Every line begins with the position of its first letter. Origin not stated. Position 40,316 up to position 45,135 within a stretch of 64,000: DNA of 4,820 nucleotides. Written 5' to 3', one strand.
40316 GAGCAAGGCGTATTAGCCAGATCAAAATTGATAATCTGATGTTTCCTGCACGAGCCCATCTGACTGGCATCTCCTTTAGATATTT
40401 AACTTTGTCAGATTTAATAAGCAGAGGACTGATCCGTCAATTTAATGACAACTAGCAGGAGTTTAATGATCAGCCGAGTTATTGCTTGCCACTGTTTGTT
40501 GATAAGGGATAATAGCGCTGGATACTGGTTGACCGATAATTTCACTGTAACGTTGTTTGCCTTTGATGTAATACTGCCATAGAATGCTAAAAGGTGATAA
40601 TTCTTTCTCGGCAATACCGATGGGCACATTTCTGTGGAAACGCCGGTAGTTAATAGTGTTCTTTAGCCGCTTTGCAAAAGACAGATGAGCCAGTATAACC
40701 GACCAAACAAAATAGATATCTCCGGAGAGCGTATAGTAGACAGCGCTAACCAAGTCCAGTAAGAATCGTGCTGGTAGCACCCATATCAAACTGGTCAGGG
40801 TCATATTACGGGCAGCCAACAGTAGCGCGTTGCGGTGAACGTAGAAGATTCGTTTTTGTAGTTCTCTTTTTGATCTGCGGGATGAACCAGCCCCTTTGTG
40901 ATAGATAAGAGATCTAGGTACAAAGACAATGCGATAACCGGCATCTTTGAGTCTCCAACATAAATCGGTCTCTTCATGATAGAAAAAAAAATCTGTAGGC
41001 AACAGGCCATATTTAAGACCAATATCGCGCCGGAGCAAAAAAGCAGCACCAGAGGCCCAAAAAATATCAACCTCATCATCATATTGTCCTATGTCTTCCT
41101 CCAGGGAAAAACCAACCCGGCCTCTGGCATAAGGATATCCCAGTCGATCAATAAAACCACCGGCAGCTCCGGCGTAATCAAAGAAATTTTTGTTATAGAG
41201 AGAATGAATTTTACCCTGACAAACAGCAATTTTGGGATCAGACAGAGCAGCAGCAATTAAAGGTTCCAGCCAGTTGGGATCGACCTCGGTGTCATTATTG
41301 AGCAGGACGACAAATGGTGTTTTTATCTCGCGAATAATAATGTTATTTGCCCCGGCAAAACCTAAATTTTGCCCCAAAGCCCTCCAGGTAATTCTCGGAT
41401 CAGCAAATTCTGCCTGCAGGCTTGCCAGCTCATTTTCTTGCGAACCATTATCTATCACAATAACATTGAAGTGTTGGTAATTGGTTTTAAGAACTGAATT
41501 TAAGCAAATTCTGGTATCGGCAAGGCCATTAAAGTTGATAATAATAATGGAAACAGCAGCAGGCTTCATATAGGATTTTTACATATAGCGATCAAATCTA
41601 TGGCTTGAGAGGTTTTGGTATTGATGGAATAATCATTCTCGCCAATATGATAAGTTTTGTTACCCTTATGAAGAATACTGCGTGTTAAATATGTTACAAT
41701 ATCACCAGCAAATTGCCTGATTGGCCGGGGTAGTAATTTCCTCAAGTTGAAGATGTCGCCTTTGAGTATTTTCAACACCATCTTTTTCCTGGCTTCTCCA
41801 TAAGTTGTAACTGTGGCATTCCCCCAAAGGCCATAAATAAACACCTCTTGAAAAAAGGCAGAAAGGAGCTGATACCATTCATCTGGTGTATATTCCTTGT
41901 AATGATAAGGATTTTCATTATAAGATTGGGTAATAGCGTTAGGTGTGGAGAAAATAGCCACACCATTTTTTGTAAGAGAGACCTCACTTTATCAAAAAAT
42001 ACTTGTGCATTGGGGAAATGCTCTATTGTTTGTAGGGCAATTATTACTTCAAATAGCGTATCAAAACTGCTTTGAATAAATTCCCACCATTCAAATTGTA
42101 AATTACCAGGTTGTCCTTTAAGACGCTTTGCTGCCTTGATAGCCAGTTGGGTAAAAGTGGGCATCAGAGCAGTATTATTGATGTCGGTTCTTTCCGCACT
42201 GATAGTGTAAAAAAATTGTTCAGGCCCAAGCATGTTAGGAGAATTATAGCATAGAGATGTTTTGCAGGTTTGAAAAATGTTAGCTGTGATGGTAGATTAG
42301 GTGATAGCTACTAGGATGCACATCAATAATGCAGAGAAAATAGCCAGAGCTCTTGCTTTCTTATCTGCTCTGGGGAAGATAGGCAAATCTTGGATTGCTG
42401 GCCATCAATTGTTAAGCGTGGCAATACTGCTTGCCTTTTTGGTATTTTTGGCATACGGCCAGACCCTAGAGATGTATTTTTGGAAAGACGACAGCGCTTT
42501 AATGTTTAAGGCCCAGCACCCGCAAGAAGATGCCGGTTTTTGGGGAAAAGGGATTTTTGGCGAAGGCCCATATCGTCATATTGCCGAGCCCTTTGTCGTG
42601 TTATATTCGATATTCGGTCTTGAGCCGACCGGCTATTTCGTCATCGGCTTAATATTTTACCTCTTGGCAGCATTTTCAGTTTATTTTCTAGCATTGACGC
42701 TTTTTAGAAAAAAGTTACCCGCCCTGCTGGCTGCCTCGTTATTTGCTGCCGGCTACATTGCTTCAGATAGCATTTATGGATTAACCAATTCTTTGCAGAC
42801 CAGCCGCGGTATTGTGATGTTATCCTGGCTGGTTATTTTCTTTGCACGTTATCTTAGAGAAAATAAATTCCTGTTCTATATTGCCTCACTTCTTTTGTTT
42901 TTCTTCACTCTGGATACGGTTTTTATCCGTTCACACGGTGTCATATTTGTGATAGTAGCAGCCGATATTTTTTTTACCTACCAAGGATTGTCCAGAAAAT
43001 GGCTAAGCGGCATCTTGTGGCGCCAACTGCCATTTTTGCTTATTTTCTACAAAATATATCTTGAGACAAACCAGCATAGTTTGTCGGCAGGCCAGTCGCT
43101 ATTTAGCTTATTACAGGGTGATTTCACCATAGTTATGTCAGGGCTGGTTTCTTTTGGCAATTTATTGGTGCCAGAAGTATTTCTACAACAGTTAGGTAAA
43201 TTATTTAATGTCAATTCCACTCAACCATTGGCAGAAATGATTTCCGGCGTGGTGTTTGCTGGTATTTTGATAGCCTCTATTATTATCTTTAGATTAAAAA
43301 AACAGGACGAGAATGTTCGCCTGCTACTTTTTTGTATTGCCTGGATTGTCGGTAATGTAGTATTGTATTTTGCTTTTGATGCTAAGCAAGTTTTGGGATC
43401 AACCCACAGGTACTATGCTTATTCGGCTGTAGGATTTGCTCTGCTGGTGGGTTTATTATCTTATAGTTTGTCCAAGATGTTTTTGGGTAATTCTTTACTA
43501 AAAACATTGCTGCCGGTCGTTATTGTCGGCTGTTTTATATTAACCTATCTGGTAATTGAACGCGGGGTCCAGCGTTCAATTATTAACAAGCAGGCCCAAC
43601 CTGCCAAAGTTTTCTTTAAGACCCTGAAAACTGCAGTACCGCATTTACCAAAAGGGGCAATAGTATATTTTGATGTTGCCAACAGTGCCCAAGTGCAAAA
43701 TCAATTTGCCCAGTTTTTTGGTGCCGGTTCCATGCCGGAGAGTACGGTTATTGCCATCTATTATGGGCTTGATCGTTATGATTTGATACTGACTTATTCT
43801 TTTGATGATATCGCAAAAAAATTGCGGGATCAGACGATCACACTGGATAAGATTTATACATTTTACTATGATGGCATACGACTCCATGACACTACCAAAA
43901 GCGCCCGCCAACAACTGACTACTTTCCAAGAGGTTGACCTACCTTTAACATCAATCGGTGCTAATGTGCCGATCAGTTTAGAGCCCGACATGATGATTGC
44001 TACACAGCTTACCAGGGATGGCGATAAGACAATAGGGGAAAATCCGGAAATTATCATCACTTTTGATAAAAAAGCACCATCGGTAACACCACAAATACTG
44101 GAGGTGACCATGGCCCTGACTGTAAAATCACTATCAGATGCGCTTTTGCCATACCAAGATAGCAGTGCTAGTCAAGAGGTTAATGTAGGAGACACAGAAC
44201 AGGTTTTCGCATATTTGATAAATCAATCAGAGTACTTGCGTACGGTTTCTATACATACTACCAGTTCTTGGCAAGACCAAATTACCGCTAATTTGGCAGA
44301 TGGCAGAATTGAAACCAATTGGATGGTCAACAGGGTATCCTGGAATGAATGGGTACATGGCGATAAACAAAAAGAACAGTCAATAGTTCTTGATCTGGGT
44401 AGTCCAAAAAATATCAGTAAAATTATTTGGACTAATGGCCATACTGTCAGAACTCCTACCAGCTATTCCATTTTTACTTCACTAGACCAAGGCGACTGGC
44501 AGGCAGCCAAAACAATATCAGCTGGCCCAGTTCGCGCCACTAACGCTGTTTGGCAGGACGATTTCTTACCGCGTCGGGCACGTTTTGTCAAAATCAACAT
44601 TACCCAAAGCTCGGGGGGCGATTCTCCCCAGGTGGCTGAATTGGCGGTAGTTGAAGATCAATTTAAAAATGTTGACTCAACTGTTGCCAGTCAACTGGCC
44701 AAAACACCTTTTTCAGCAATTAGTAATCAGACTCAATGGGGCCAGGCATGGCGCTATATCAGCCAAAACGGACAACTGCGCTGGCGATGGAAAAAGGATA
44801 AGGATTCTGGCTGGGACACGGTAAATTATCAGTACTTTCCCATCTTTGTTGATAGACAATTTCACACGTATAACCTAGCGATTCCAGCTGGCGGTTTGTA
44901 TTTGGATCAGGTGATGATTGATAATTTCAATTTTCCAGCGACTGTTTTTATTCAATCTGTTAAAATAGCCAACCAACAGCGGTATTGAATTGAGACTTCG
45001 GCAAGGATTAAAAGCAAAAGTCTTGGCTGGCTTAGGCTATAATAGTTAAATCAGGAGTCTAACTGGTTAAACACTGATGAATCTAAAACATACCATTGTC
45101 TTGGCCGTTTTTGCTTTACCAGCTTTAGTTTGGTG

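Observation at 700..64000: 63-kb glycan-assembly island built around about 13 extracytoplasmic GT-C glycosyltransferases plus lipid-phosphate-sugar synthases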

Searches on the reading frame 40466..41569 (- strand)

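Call 7: search_protein_families(library=pfam, proteins=[window:40466-41569:-])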
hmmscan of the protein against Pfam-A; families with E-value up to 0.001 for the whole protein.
window:40466-41569:- (368 aa): 3 families
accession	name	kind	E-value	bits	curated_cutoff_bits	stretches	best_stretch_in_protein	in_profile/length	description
PF00535.33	Glycos_transf_2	-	1.3e-23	84.2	23.3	1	7-133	1-128/168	Glycosyl transferase family 2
PF13641.12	Glyco_tranf_2_3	-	1.9e-12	48.1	27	1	4-226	2-213/230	Glycosyltransferase like family 2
PF13632.12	Glyco_trans_2_3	-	1.1e-10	42.2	27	1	86-296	1-192/198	Glycosyl transferase family group 2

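Call 14: search_protein_families(library=ncbifam, max_evalue=0.01, proteins=[window:40466-41569:-])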
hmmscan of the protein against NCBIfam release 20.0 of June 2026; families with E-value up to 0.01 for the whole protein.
window:40466-41569:- (368 aa): 16 families
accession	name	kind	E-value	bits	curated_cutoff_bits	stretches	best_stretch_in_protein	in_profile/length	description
TIGR03965.1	mycofact_glyco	equivalog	5.9e-18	65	280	2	4-124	74-194/467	mycofactocin biosynthesis glycosyltransferase MftF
NF038299.1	EPS_HpsN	equivalog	2e-15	56.5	425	1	5-262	2-260/317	hormogonium polysaccharide biosynthesis glycosyltransferase HpsN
TIGR03937.1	PgaC_IcaA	equivalog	2.5e-13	49.8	422.3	1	5-119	46-161/407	poly-beta-1,6-N-acetyl-D-glucosamine synthase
NF041875.1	EPS_EpsD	equivalog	5.3e-12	45.8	370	1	6-121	1-116/325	exopolysaccharide biosynthesis glycosyltransferase EpsD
NF007482.0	PRK10073.1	equivalog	4.5e-09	35.8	423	1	5-120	7-123/334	glycosyltransferase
NF047683.1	TeichurnBiosyTuaG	equivalog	8.2e-09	35.5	400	1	5-102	7-105/252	teichuronic acid biosynthesis protein TuaG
TIGR04242.1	nodulat_NodC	equivalog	1.5e-08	34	550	1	5-123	49-170/395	chitooligosaccharide synthase NodC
TIGR01556.1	rhamnosyltran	subfamily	9.6e-08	31.5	200.55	1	26-257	14-241/281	rhamnosyltransferase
NF038302.1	EPS_HpsE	equivalog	1e-07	31.3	300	1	7-128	4-131/307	hormogonium polysaccharide biosynthesis glycosyltransferase HpsE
NF007453.0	PRK10018.1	equivalog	8.8e-07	28.8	382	1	6-106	8-109/280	colanic acid biosynthesis glycosyltransferase WcaA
TIGR04017.1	WcaA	equivalog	1.8e-06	27.8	495.75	1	6-105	7-107/279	colanic acid biosynthesis glycosyltransferase WcaA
TIGR03111.1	glyc2_xrt_Gpos1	hypoth_equivalog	6.4e-06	25.2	363.95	1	5-123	50-171/439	TIGR03111 family XrtG-associated glycosyltransferase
TIGR04440.1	glyco_TIGR04440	domain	1.4e-05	24.9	70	1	9-127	5-125/215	TIGR00180 family glycosyltransferase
NF041394.1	GtaseAglG_Halo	equivalog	4.9e-05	22.8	440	1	16-122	15-120/304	glucosyl-dolichyl phosphate glucuronosyltransferase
NF050050.1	ProtGlycPglI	equivalog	0.00055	19.4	500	1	5-106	3-106/306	GalNAc(5)-diNAcBac-PP-undecaprenol beta-1,3-glucosyltransferase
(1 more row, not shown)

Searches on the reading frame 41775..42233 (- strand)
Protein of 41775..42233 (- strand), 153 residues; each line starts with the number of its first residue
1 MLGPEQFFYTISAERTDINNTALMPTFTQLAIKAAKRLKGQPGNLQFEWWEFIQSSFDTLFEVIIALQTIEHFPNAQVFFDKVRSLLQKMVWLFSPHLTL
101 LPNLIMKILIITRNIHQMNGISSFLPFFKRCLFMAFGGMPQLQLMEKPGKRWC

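Call 7: search_protein_families(library=pfam, proteins=[window:41775-42233:-])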
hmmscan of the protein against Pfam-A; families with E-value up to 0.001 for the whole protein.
window:41775-42233:- (153 aa): 0 families

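Call 13: search_protein_families(library=ncbifam, max_evalue=0.01, proteins=[window:41775-42233:-])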
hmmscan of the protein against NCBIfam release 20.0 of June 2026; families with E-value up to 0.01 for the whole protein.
window:41775-42233:- (153 aa): 0 families

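Call 25: search_protein_families(library=pfam, max_evalue=5, proteins=[window:41775-42233:-])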
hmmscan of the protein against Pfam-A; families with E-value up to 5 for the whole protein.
window:41775-42233:- (153 aa): 2 families
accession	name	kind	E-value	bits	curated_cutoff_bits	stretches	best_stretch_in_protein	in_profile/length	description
PF08242.18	Methyltransf_12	-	0.0013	19.8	30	1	29-88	30-93/98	Methyltransferase domain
PF13489.12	Methyltransf_23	-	0.02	15.1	27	1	57-94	78-115/164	Methyltransferase domain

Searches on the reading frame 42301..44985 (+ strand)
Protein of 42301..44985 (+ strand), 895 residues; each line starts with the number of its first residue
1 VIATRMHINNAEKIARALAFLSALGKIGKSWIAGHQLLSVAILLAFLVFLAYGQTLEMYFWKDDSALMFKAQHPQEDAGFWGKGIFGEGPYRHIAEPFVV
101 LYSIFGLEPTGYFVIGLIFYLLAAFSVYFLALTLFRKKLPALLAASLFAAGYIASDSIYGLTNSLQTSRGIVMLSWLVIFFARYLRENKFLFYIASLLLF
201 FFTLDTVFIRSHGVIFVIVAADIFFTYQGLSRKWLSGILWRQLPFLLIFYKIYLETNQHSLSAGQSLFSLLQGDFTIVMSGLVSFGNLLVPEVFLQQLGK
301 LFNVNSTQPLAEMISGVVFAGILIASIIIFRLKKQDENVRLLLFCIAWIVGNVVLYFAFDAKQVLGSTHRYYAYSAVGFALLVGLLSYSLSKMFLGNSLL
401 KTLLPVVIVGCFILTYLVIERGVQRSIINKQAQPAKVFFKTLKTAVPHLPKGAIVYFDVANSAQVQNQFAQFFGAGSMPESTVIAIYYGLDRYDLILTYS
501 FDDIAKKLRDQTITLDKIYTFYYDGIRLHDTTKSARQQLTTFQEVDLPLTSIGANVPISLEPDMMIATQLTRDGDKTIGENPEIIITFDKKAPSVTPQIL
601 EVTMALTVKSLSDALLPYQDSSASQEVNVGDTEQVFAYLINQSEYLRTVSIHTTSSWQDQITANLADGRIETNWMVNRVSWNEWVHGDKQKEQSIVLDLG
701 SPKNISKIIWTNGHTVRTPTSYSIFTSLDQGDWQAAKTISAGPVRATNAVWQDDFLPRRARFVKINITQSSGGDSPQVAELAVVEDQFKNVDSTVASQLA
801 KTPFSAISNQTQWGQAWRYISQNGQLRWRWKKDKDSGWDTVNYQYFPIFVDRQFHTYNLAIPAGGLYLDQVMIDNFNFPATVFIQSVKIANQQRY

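Call 7: search_protein_families(library=pfam, proteins=[window:42301-44985:+])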
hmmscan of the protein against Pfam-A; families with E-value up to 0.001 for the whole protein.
window:42301-44985:+ (895 aa): 2 families
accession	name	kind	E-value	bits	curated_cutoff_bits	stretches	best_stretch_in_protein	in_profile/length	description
PF00754.31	F5_F8_type_C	-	1.4e-10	41.9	28.2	1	654-780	5-126/127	F5/8 type C domain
PF22633.2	F5_F8_type_C_2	-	1.1e-06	29.7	27.8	1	682-765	9-91/91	NedA-like, galactose-binding domain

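Call 13: search_protein_families(library=ncbifam, max_evalue=0.01, proteins=[window:42301-44985:+])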
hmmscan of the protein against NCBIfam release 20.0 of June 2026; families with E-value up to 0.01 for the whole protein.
window:42301-44985:+ (895 aa): 0 families

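Call 25: search_protein_families(library=pfam, max_evalue=5, proteins=[window:42301-44985:+])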
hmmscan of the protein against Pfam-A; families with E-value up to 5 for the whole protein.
window:42301-44985:+ (895 aa): 3 families
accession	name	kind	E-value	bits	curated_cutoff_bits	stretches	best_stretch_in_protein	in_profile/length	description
PF00754.31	F5_F8_type_C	-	1.4e-10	41.9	28.2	1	654-780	5-126/127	F5/8 type C domain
PF22633.2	F5_F8_type_C_2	-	1.1e-06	29.7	27.8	1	682-765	9-91/91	NedA-like, galactose-binding domain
PF01034.25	Syndecan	-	0.36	11.3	25.2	1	307-337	6-39/64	Syndecan domain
